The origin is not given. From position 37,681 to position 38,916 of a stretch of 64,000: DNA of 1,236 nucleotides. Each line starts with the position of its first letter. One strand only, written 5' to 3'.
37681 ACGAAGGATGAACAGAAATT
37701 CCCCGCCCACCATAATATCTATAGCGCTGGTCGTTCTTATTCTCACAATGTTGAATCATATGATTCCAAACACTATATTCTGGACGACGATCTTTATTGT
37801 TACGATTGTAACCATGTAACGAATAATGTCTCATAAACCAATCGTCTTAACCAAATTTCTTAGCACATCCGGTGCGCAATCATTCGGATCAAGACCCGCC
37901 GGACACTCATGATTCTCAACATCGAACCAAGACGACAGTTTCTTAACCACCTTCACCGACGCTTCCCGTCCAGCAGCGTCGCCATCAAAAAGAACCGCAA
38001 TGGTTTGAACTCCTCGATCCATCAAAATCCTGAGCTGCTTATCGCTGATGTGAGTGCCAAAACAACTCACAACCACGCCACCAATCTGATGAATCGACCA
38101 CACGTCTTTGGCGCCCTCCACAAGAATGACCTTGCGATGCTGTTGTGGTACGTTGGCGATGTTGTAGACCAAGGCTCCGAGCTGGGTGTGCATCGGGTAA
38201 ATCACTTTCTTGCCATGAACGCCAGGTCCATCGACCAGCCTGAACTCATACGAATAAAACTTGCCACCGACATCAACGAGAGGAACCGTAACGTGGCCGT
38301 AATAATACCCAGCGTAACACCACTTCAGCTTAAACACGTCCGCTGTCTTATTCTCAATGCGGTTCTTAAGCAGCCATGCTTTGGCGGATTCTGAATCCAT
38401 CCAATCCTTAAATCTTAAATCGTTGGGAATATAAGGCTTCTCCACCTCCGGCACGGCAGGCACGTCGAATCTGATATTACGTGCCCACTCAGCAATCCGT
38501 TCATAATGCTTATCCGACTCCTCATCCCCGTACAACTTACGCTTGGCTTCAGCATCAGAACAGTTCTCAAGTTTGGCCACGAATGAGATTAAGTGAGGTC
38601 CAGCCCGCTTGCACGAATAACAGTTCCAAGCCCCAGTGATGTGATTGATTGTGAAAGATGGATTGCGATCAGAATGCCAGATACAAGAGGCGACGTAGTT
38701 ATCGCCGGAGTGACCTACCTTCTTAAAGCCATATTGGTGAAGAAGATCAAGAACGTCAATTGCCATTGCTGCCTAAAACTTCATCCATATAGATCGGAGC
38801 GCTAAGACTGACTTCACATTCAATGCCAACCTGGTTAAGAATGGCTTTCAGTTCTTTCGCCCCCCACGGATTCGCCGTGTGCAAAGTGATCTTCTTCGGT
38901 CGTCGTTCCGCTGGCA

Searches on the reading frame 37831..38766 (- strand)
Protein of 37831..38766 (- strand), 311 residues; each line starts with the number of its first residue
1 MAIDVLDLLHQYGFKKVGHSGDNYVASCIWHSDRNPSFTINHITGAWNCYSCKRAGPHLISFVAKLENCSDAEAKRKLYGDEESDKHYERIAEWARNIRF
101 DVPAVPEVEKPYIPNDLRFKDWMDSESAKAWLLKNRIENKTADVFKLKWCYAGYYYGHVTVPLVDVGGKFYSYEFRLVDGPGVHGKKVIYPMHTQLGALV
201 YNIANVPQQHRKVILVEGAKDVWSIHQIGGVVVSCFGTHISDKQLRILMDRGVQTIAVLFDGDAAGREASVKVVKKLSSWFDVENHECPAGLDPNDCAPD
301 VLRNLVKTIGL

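Call 12: search_protein_families(library=pfam, proteins=[window:37831-38766:-], max_evalue=0.001)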
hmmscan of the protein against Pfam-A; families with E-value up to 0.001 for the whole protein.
window:37831-38766:- (311 aa): 5 families
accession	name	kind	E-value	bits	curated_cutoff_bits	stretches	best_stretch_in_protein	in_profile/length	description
PF13155.12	Toprim_2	-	7.3e-14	52.4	22.1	1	214-296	1-86/88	Toprim-like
PF01807.25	Zn_ribbon_DnaG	-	6.5e-13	48.8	24.9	1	3-80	13-87/98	CHC2 zinc finger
PF01751.28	Toprim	-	5e-08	33.5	23.1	1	213-277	2-80/96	Toprim domain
PF13662.12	Toprim_4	-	5.6e-08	33.3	25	1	212-277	2-74/85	Toprim domain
PF13362.12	Toprim_3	-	9.1e-05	23.3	27.2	1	213-297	2-88/95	Toprim domain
